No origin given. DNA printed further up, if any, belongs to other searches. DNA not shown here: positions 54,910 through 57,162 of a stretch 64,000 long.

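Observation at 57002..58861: TPR-less GT41 (HMW1C/NGT-like) enzyme in an alphaproteobacterial context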

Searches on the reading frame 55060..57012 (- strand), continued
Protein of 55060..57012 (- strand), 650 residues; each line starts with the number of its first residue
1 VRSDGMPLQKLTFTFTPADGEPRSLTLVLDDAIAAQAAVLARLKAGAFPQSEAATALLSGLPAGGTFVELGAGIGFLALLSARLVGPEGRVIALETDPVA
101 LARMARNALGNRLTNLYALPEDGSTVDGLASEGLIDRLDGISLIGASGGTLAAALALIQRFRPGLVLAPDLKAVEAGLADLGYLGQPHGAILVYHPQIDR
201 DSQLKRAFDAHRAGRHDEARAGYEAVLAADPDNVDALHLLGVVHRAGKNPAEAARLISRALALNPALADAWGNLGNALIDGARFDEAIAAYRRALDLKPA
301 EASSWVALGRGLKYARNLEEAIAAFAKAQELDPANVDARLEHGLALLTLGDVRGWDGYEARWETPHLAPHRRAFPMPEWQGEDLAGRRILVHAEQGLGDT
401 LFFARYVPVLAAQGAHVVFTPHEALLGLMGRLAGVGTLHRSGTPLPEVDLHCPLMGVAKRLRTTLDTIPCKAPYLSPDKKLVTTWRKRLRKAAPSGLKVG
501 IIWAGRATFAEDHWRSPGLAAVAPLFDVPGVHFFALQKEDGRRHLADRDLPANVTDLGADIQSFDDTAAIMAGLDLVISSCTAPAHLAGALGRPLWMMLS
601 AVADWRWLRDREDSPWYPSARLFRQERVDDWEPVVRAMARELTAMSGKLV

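Call 53: find_homologous_proteins(query=window:55060-56997:-, max_evalue=1e-20)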
Query window:55060-56997:- (645 aa): 1227 proteins with E <= 1e-20 among 8000 candidates; the best 120 are listed.
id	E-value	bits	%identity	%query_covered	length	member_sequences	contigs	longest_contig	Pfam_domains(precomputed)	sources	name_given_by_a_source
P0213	0.0e+0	1432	100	100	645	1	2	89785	PF13431.13,PF23914.2,PF13414.13,PF13176.13,PF13428.13,PF14559.13,PF00515.35,PF12895.14,PF13424.13,PF13432.13,PF13181.13,PF07719.24,PF13174.13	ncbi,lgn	ncbi:MAG: tetratricopeptide repeat protein [Solirubrobacterales bacterium]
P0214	1.8e-188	646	42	66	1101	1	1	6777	PF03704.24,PF13414.13,PF13374.13,PF07721.21,PF24575.2,PF00515.35,PF13424.13,PF13429.13,PF01075.24,PF14561.13,PF07719.24,PF13174.13,PF20308.5,PF25063.1,PF13431.13,PF23914.2,PF13176.13,PF13428.13,PF25064.2,PF14559.13,PF13371.13,PF12895.14,PF21033.5,PF13432.13,PF13181.13,PF10373.16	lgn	-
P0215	3.2e-188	646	40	67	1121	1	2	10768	PF03704.24,PF13414.13,PF01535.27,PF13374.13,PF07721.21,PF24575.2,PF00515.35,PF13424.13,PF13429.13,PF01075.24,PF14561.13,PF07719.24,PF13174.13,PF20308.5,PF25063.1,PF13431.13,PF23914.2,PF07720.19,PF13176.13,PF13428.13,PF25064.2,PF14559.13,PF13371.13,PF12895.14,PF21033.5,PF13432.13,PF13181.13,PF01239.2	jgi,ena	-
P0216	7.2e-180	618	41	67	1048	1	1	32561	PF13431.13,PF23914.2,PF13414.13,PF13176.13,PF13428.13,PF13374.13,PF14559.13,PF24575.2,PF13371.13,PF00515.35,PF12895.14,PF13424.13,PF21033.5,PF13432.13,PF13181.13,PF01075.24,PF07719.24,PF13174.13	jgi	jgi:tetratricopeptide (TPR) repeat protein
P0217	6.0e-178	612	40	65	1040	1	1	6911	PF13414.13,PF01535.27,PF13374.13,PF07721.21,PF24575.2,PF00515.35,PF13424.13,PF13429.13,PF01075.24,PF07719.24,PF13174.13,PF20308.5,PF25063.1,PF13431.13,PF23914.2,PF13176.13,PF24885.2,PF13428.13,PF25064.2,PF14559.13,PF13371.13,PF17874.8,PF12895.14,PF21033.5,PF13432.13,PF13181.13,PF01239.29,PF10373.16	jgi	jgi:tetratricopeptide (TPR) repeat protein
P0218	8.6e-177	608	41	68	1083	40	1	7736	PF03704.24,PF25060.1,PF13414.13,PF12569.15,PF12688.14,PF13374.13,PF24575.2,PF00515.35,PF13424.13,PF13429.13,PF01075.24,PF14561.13,PF07719.24,PF13174.13,PF20308.5,PF25063.1,PF13431.13,PF23914.2,PF13176.13,PF13428.13,PF14559.13,PF13371.13,PF12895.14,PF21033.5,PF13432.13,PF13181.13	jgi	jgi:tetratricopeptide (TPR) repeat protein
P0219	1.5e-176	607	43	67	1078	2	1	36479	PF09976.16,PF25060.1,PF13414.13,PF13374.13,PF07721.21,PF24575.2,PF00515.35,PF13424.13,PF13429.13,PF01075.24,PF07719.24,PF13174.13,PF20308.5,PF25063.1,PF13431.13,PF23914.2,PF25062.2,PF13176.13,PF13428.13,PF04733.21,PF25064.2,PF14559.13,PF13371.13,PF12895.14,PF21033.5,PF13432.13,PF13181.13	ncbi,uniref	ncbi:MAG TPA: tetratricopeptide repeat protein [Novimethylophilus sp.]|uniref:tetratricopeptide repe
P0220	2.5e-173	596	38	78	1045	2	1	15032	PF25063.1,PF03704.24,PF13431.13,PF23914.2,PF13414.13,PF13176.13,PF13428.13,PF13374.13,PF14559.13,PF24575.2,PF13371.13,PF17874.8,PF00515.35,PF12895.14,PF13424.13,PF21033.5,PF13432.13,PF13429.13,PF13181.13,PF01075.24,PF07719.24,PF13174.13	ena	-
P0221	1.9e-171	590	44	63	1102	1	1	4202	PF03704.24,PF13431.13,PF23914.2,PF13414.13,PF13176.13,PF13428.13,PF25064.2,PF13374.13,PF07721.21,PF14559.13,PF24575.2,PF13371.13,PF00515.35,PF12895.14,PF13424.13,PF21033.5,PF13432.13,PF13181.13,PF01075.24,PF07719.24,PF13174.13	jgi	jgi:tetratricopeptide (TPR) repeat protein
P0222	2.2e-170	587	41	58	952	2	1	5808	PF03704.24,PF13414.13,PF12569.15,PF13374.13,PF24575.2,PF11846.15,PF00515.35,PF13424.13,PF13429.13,PF01075.24,PF14561.13,PF07719.24,PF13174.13,PF20308.5,PF25063.1,PF13431.13,PF23914.2,PF13176.13,PF13428.13,PF25064.2,PF14559.13,PF13371.13,PF12895.14,PF21033.5,PF13432.13,PF13181.13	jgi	jgi:tetratricopeptide (TPR) repeat protein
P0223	3.8e-167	576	44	67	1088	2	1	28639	PF13431.13,PF23914.2,PF13414.13,PF13176.13,PF13428.13,PF13374.13,PF14559.13,PF24575.2,PF13371.13,PF00515.35,PF12895.14,PF13424.13,PF21033.5,PF13432.13,PF13181.13,PF01075.24,PF07719.24,PF13174.13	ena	-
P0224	1.8e-163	564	39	72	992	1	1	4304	PF03704.24,PF13414.13,PF12688.14,PF13374.13,PF07721.21,PF24575.2,PF00515.35,PF13424.13,PF13429.13,PF01075.24,PF14561.13,PF07719.24,PF13174.13,PF20308.5,PF13431.13,PF23914.2,PF13176.13,PF13428.13,PF14559.13,PF13371.13,PF12895.14,PF21033.5,PF13432.13,PF13181.13,PF10373.16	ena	-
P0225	6.7e-147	509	37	67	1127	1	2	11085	PF03704.24,PF13414.13,PF23241.2,PF13374.13,PF07721.21,PF24575.2,PF00515.35,PF13424.13,PF13429.13,PF01075.24,PF14561.13,PF07719.24,PF13174.13,PF25063.1,PF14853.13,PF13431.13,PF23914.2,PF25062.2,PF13176.13,PF13428.13,PF25064.2,PF14559.13,PF13371.13,PF12895.14,PF21033.5,PF13432.13,PF13181.13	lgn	-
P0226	8.5e-146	505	37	62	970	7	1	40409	PF25063.1,PF03704.24,PF13431.13,PF23914.2,PF13414.13,PF13176.13,PF13428.13,PF13374.13,PF07721.21,PF14559.13,PF24575.2,PF13371.13,PF00515.35,PF12895.14,PF13424.13,PF13432.13,PF13429.13,PF13181.13,PF01075.24,PF07719.24,PF13174.13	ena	-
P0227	3.0e-145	504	37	68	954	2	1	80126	PF03704.24,PF13414.13,PF12569.15,PF13374.13,PF07721.21,PF24575.2,PF11846.15,PF00515.35,PF13424.13,PF13429.13,PF01075.24,PF07719.24,PF13174.13,PF25063.1,PF13431.13,PF23914.2,PF13176.13,PF13428.13,PF14559.13,PF13371.13,PF22860.3,PF12895.14,PF21033.5,PF13432.13,PF13181.13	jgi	jgi:Flp pilus assembly protein TadD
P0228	4.4e-144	500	39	68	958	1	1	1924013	PF25063.1,PF13431.13,PF23914.2,PF13414.13,PF13176.13,PF13428.13,PF13374.13,PF07721.21,PF14559.13,PF13371.13,PF00515.35,PF12895.14,PF13424.13,PF21033.5,PF13432.13,PF13181.13,PF01075.24,PF07719.24,PF13174.13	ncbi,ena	-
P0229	6.1e-144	499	36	69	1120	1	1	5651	PF03704.24,PF13414.13,PF23241.2,PF13374.13,PF07721.21,PF24575.2,PF00515.35,PF13424.13,PF13429.13,PF01075.24,PF14561.13,PF07719.24,PF13174.13,PF20308.5,PF25063.1,PF13431.13,PF23914.2,PF25062.2,PF13176.13,PF13428.13,PF25064.2,PF14559.13,PF10516.16,PF13371.13,PF12895.14,PF21033.5,PF13432.13,PF13181.13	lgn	-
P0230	1.2e-142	495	38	67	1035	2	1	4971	PF13431.13,PF23914.2,PF13414.13,PF13176.13,PF13428.13,PF13374.13,PF07721.21,PF14559.13,PF24575.2,PF13371.13,PF00515.35,PF13424.13,PF13432.13,PF13181.13,PF01075.24,PF07719.24,PF13174.13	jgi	-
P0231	4.2e-127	444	42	75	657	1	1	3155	PF03704.24,PF09976.16,PF13414.13,PF01535.27,PF12569.15,PF13374.13,PF07721.21,PF24575.2,PF11846.15,PF00515.35,PF13424.13,PF13429.13,PF01075.24,PF07719.24,PF13174.13,PF20308.5,PF25063.1,PF13431.13,PF23914.2,PF25058.2,PF13176.13,PF24885.2,PF13428.13,PF25064.2,PF14559.13,PF10516.16,PF13371.13,PF17874.8,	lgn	-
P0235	3.0e-126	441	39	67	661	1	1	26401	PF03704.24,PF09976.16,PF13414.13,PF23241.2,PF13374.13,PF07721.21,PF24575.2,PF00515.35,PF13424.13,PF13429.13,PF01075.24,PF07719.24,PF13174.13,PF20308.5,PF25063.1,PF13431.13,PF23914.2,PF13176.13,PF13428.13,PF25064.2,PF14559.13,PF13371.13,PF17874.8,PF12895.14,PF21033.5,PF13432.13,PF13181.13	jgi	jgi:tetratricopeptide (TPR) repeat protein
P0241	1.9e-122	428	42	67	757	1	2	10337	PF03704.24,PF13414.13,PF23241.2,PF13374.13,PF07721.21,PF24575.2,PF11846.15,PF00515.35,PF13424.13,PF13429.13,PF01075.24,PF14561.13,PF07719.24,PF13174.13,PF20308.5,PF25063.1,PF13431.13,PF23914.2,PF13176.13,PF13428.13,PF25064.2,PF14559.13,PF13371.13,PF17874.8,PF12895.14,PF21033.5,PF13432.13,PF13181.13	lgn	-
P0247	3.4e-119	417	42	67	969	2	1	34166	PF03704.24,PF13414.13,PF00583.32,PF13374.13,PF07721.21,PF24575.2,PF11846.15,PF00515.35,PF13424.13,PF13429.13,PF01075.24,PF14561.13,PF07719.24,PF13174.13,PF20308.5,PF13673.14,PF25063.1,PF13431.13,PF23914.2,PF13176.13,PF13428.13,PF25064.2,PF14559.13,PF13371.13,PF13508.14,PF12895.14,PF21033.5,PF13432.1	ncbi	ncbi:MAG TPA: GNAT family N-acetyltransferase [Tepidisphaeraceae bacterium]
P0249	7.6e-118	413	44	67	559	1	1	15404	PF03704.24,PF09976.16,PF13414.13,PF13374.13,PF07721.21,PF24575.2,PF00515.35,PF13424.13,PF01075.24,PF07719.24,PF13174.13,PF20308.5,PF25063.1,PF13431.13,PF23914.2,PF13176.13,PF13428.13,PF25064.2,PF14559.13,PF13371.13,PF12895.14,PF21033.5,PF13432.13,PF13181.13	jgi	jgi:tetratricopeptide (TPR) repeat protein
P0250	1.0e-117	413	41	68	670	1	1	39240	PF10602.16,PF03704.24,PF25060.1,PF13414.13,PF12569.15,PF13374.13,PF07721.21,PF24575.2,PF04783.18,PF00515.35,PF13424.13,PF13429.13,PF01075.24,PF14561.13,PF07719.24,PF13174.13,PF20308.5,PF25063.1,PF13431.13,PF23914.2,PF13176.13,PF13428.13,PF14559.13,PF13371.13,PF12895.14,PF21033.5,PF13432.13,PF13181.1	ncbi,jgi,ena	jgi:tetratricopeptide (TPR) repeat protein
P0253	3.9e-116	407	40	75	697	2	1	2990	PF13431.13,PF23914.2,PF13414.13,PF13176.13,PF13428.13,PF25064.2,PF13374.13,PF07721.21,PF14559.13,PF24575.2,PF13371.13,PF17874.8,PF00515.35,PF12895.14,PF13424.13,PF21033.5,PF13432.13,PF13429.13,PF13181.13,PF01075.24,PF07719.24,PF13174.13,PF20308.5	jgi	-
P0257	6.0e-115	403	40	70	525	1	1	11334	PF03704.24,PF13431.13,PF23914.2,PF13414.13,PF13176.13,PF13428.13,PF13374.13,PF14559.13,PF24575.2,PF13371.13,PF00515.35,PF13424.13,PF13432.13,PF13181.13,PF01075.24,PF07719.24,PF13174.13,PF20308.5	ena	-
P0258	7.8e-115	403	38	76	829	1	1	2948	PF13414.13,PF21325.4,PF13374.13,PF07721.21,PF24575.2,PF02259.30,PF00515.35,PF13424.13,PF13429.13,PF01075.24,PF14561.13,PF07719.24,PF13174.13,PF20308.5,PF25063.1,PF13431.13,PF23914.2,PF13176.13,PF13428.13,PF25064.2,PF14559.13,PF13371.13,PF12895.14,PF21033.5,PF13432.13,PF13181.13,PF10373.16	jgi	jgi:tetratricopeptide (TPR) repeat protein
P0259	9.6e-115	403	36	92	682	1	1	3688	PF03704.24,PF13414.13,PF21325.4,PF13374.13,PF07721.21,PF24575.2,PF00515.35,PF13424.13,PF01075.24,PF14561.13,PF07719.24,PF13174.13,PF25063.1,PF13431.13,PF23914.2,PF13176.13,PF13428.13,PF25064.2,PF14559.13,PF13371.13,PF17874.8,PF12895.14,PF21033.5,PF13432.13,PF06552.19,PF13181.13,PF01239.29,PF10373.16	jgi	jgi:tetratricopeptide (TPR) repeat protein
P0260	1.4e-114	402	40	79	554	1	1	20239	PF13431.13,PF23914.2,PF13414.13,PF13176.13,PF13428.13,PF13374.13,PF07721.21,PF14559.13,PF24575.2,PF13371.13,PF00515.35,PF12895.14,PF13424.13,PF21033.5,PF13432.13,PF13181.13,PF01075.24,PF07719.24,PF13174.13,PF20308.5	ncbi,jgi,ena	jgi:tetratricopeptide (TPR) repeat protein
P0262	3.1e-114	401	44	67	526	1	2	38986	PF03704.24,PF13414.13,PF13374.13,PF24575.2,PF00515.35,PF13424.13,PF13429.13,PF01075.24,PF07719.24,PF13174.13,PF20308.5,PF25063.1,PF13431.13,PF23914.2,PF13176.13,PF13428.13,PF25064.2,PF14559.13,PF13371.13,PF17874.8,PF12895.14,PF21033.5,PF13432.13,PF13181.13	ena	-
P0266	3.1e-113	398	38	75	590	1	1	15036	PF03704.24,PF13414.13,PF12569.15,PF13374.13,PF07721.21,PF24575.2,PF11846.15,PF00515.35,PF13424.13,PF13429.13,PF01075.24,PF14561.13,PF07719.24,PF22116.2,PF13174.13,PF13431.13,PF23914.2,PF07720.19,PF13176.13,PF13428.13,PF25064.2,PF14559.13,PF13371.13,PF12895.14,PF21033.5,PF13432.13,PF13181.13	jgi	-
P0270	2.6e-111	391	36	67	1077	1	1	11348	PF25063.1,PF03704.24,PF13431.13,PF23914.2,PF13414.13,PF13176.13,PF13428.13,PF13374.13,PF07721.21,PF14559.13,PF24575.2,PF13371.13,PF00515.35,PF12895.14,PF13424.13,PF21033.5,PF13432.13,PF13429.13,PF13181.13,PF01075.24,PF07719.24,PF13174.13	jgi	-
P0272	5.5e-111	390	42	67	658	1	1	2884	PF13414.13,PF13374.13,PF07721.21,PF24575.2,PF00515.35,PF13424.13,PF13429.13,PF01075.24,PF07719.24,PF13174.13,PF20308.5,PF25063.1,PF13431.13,PF23914.2,PF07720.19,PF13176.13,PF13428.13,PF25064.2,PF14559.13,PF13371.13,PF17874.8,PF12895.14,PF21033.5,PF13432.13,PF13181.13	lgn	-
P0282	3.3e-109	384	38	66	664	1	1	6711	PF03704.24,PF13414.13,PF12569.15,PF13374.13,PF07721.21,PF00515.35,PF13424.13,PF13429.13,PF01075.24,PF07719.24,PF13174.13,PF20308.5,PF13431.13,PF23914.2,PF25062.2,PF13176.13,PF13428.13,PF25064.2,PF14559.13,PF13371.13,PF17874.8,PF12895.14,PF21033.5,PF13432.13,PF13181.13,PF01239.29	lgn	-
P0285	6.2e-109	384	39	67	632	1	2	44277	PF13431.13,PF23914.2,PF25062.2,PF13414.13,PF13176.13,PF13428.13,PF13374.13,PF14559.13,PF24575.2,PF13371.13,PF00515.35,PF12895.14,PF13424.13,PF21033.5,PF13432.13,PF23233.2,PF13181.13,PF01075.24,PF07719.24,PF13174.13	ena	-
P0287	3.1e-108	381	42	67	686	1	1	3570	PF13431.13,PF23914.2,PF13414.13,PF13176.13,PF13428.13,PF25064.2,PF13374.13,PF14559.13,PF24575.2,PF13371.13,PF00515.35,PF12895.14,PF13424.13,PF13432.13,PF13181.13,PF01239.29,PF01075.24,PF07719.24,PF13174.13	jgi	jgi:tetratricopeptide (TPR) repeat protein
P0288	5.2e-108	381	43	59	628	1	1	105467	PF13431.13,PF23914.2,PF13414.13,PF13176.13,PF13428.13,PF13374.13,PF14559.13,PF24575.2,PF13371.13,PF00515.35,PF12895.14,PF13424.13,PF13432.13,PF13181.13,PF01075.24,PF07719.24,PF13174.13,PF20308.5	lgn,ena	-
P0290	1.8e-107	379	41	67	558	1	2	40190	PF25063.1,PF13431.13,PF23914.2,PF25060.1,PF13414.13,PF13176.13,PF13428.13,PF13374.13,PF07721.21,PF14559.13,PF24575.2,PF13371.13,PF00515.35,PF12895.14,PF13424.13,PF21033.5,PF13432.13,PF13181.13,PF01075.24,PF07719.24,PF13174.13,PF20308.5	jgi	-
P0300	2.1e-106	375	39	65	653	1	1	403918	PF03704.24,PF13414.13,PF23241.2,PF13374.13,PF07721.21,PF24575.2,PF00515.35,PF13424.13,PF13429.13,PF01075.24,PF07719.24,PF13174.13,PF20308.5,PF25063.1,PF13431.13,PF23914.2,PF25062.2,PF13176.13,PF13428.13,PF25064.2,PF14559.13,PF13371.13,PF12895.14,PF21033.5,PF13432.13,PF13181.13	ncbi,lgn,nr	ncbi:MAG: tetratricopeptide repeat protein [Planctomycetota bacterium]|nr:tetratricopeptide repeat p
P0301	2.2e-106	375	42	66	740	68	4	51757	PF03704.24,PF13431.13,PF23914.2,PF13414.13,PF13176.13,PF13428.13,PF13374.13,PF14559.13,PF13371.13,PF00515.35,PF12895.14,PF13424.13,PF21033.5,PF13432.13,PF13429.13,PF13181.13,PF12968.14,PF01239.29,PF01075.24,PF07719.24,PF13174.13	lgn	-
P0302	3.2e-106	375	42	67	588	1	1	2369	PF13431.13,PF23914.2,PF13414.13,PF13176.13,PF13428.13,PF13374.13,PF14559.13,PF13371.13,PF00515.35,PF12895.14,PF13424.13,PF13432.13,PF13181.13,PF01075.24,PF07719.24,PF13174.13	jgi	jgi:tetratricopeptide (TPR) repeat protein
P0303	7.4e-106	373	39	69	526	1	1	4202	PF03704.24,PF13431.13,PF23914.2,PF13414.13,PF13176.13,PF13428.13,PF13374.13,PF14559.13,PF24575.2,PF13371.13,PF00515.35,PF12895.14,PF13424.13,PF21033.5,PF13432.13,PF13429.13,PF13181.13,PF01075.24,PF07719.24,PF13174.13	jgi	-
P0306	1.1e-105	373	39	67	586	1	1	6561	PF03704.24,PF13414.13,PF12569.15,PF13374.13,PF07721.21,PF24575.2,PF00515.35,PF13424.13,PF13429.13,PF01075.24,PF14561.13,PF07719.24,PF13174.13,PF20308.5,PF25063.1,PF13431.13,PF23914.2,PF07720.19,PF13176.13,PF13428.13,PF25064.2,PF14559.13,PF13371.13,PF17874.8,PF12895.14,PF21033.5,PF13432.13,PF13181.13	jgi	jgi:tetratricopeptide (TPR) repeat protein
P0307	1.5e-105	372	40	67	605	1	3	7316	PF25063.1,PF03704.24,PF13431.13,PF23914.2,PF13414.13,PF13176.13,PF13428.13,PF04733.21,PF25064.2,PF13374.13,PF14559.13,PF24575.2,PF13371.13,PF00515.35,PF12895.14,PF13424.13,PF21033.5,PF13432.13,PF13181.13,PF01075.24,PF07719.24,PF13174.13,PF20308.5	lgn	-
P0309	3.5e-105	371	39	72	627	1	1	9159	PF03704.24,PF13431.13,PF23914.2,PF13414.13,PF13176.13,PF13428.13,PF25064.2,PF13374.13,PF07721.21,PF14559.13,PF24575.2,PF13371.13,PF00515.35,PF12895.14,PF13424.13,PF21033.5,PF13432.13,PF13181.13,PF01075.24,PF14561.13,PF07719.24,PF13174.13,PF20308.5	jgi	jgi:tetratricopeptide (TPR) repeat protein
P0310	3.8e-105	371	41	69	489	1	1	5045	PF25063.1,PF13431.13,PF23914.2,PF13414.13,PF13176.13,PF13428.13,PF13374.13,PF14559.13,PF24575.2,PF00515.35,PF12895.14,PF13424.13,PF13432.13,PF13181.13,PF01075.24,PF07719.24,PF13174.13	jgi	-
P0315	1.1e-104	370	41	67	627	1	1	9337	PF10602.16,PF03704.24,PF09976.16,PF13414.13,PF12569.15,PF23241.2,PF13374.13,PF07721.21,PF23231.2,PF24575.2,PF11846.15,PF00515.35,PF13424.13,PF13429.13,PF01075.24,PF14561.13,PF07719.24,PF13174.13,PF20308.5,PF25063.1,PF13431.13,PF23914.2,PF13176.13,PF24885.2,PF13428.13,PF04733.21,PF25064.2,PF14559.13,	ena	-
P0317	2.2e-104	369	42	70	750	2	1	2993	PF13431.13,PF23914.2,PF13414.13,PF13176.13,PF13428.13,PF13374.13,PF14559.13,PF24575.2,PF13371.13,PF00515.35,PF12895.14,PF13424.13,PF21033.5,PF13432.13,PF13181.13,PF01075.24,PF07719.24,PF13174.13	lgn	-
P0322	1.2e-103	366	38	78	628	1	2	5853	PF03704.24,PF13414.13,PF12569.15,PF13374.13,PF07721.21,PF24575.2,PF00515.35,PF13424.13,PF28559.1,PF13429.13,PF01075.24,PF07719.24,PF13174.13,PF20308.5,PF25063.1,PF13431.13,PF23914.2,PF13176.13,PF13428.13,PF25064.2,PF14559.13,PF13371.13,PF17874.8,PF12895.14,PF21033.5,PF13432.13,PF13181.13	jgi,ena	-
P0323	1.3e-103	366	38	76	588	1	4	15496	PF03704.24,PF13414.13,PF21545.4,PF13374.13,PF07721.21,PF24575.2,PF00515.35,PF13424.13,PF01075.24,PF07719.24,PF13174.13,PF25063.1,PF13431.13,PF23914.2,PF13176.13,PF24885.2,PF13428.13,PF25064.2,PF14559.13,PF10516.16,PF13371.13,PF22860.3,PF12895.14,PF21033.5,PF13432.13,PF13181.13,PF10373.16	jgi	jgi:tetratricopeptide (TPR) repeat protein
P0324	1.3e-103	366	36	79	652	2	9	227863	PF13431.13,PF23914.2,PF13414.13,PF13176.13,PF13428.13,PF13374.13,PF14559.13,PF13371.13,PF00515.35,PF12895.14,PF13424.13,PF13432.13,PF13429.13,PF13181.13,PF01075.24,PF07719.24,PF13174.13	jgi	jgi:Flp pilus assembly protein TadD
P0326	3.2e-103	365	41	67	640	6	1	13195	PF09976.16,PF13414.13,PF17169.10,PF13374.13,PF07721.21,PF24575.2,PF00515.35,PF13424.13,PF13429.13,PF01075.24,PF07719.24,PF13174.13,PF25063.1,PF13431.13,PF23914.2,PF13176.13,PF13428.13,PF25064.2,PF14559.13,PF13371.13,PF17874.8,PF12895.14,PF21033.5,PF13432.13,PF13181.13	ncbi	ncbi:MAG: tetratricopeptide repeat protein [Terracidiphilus sp.]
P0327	4.0e-103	364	39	67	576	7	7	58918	PF03704.24,PF13414.13,PF12569.15,PF13374.13,PF07721.21,PF24575.2,PF00515.35,PF13424.13,PF13429.13,PF01075.24,PF07719.24,PF13174.13,PF20308.5,PF13431.13,PF23914.2,PF13176.13,PF13428.13,PF25064.2,PF14559.13,PF13371.13,PF12895.14,PF21033.5,PF13432.13,PF13181.13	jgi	jgi:tetratricopeptide (TPR) repeat protein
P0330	8.1e-103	363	39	67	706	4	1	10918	PF03704.24,PF13414.13,PF23558.2,PF12569.15,PF13374.13,PF07721.21,PF24575.2,PF02259.30,PF00515.35,PF13424.13,PF13429.13,PF01075.24,PF14561.13,PF07719.24,PF13174.13,PF20308.5,PF25063.1,PF13431.13,PF23914.2,PF25062.2,PF07720.19,PF13176.13,PF24885.2,PF13428.13,PF25064.2,PF14559.13,PF13371.13,PF17874.8,P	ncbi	ncbi:MAG: tetratricopeptide repeat protein [Tepidisphaeraceae bacterium]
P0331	8.9e-103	363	36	74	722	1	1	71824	PF09976.16,PF13414.13,PF04781.18,PF23558.2,PF01535.27,PF12569.15,PF13374.13,PF24575.2,PF00515.35,PF13424.13,PF14938.13,PF13429.13,PF01075.24,PF07719.24,PF13174.13,PF20308.5,PF25063.1,PF13431.13,PF23914.2,PF25062.2,PF13176.13,PF24885.2,PF13428.13,PF25064.2,PF14559.13,PF13371.13,PF17874.8,PF12895.14,P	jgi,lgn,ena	-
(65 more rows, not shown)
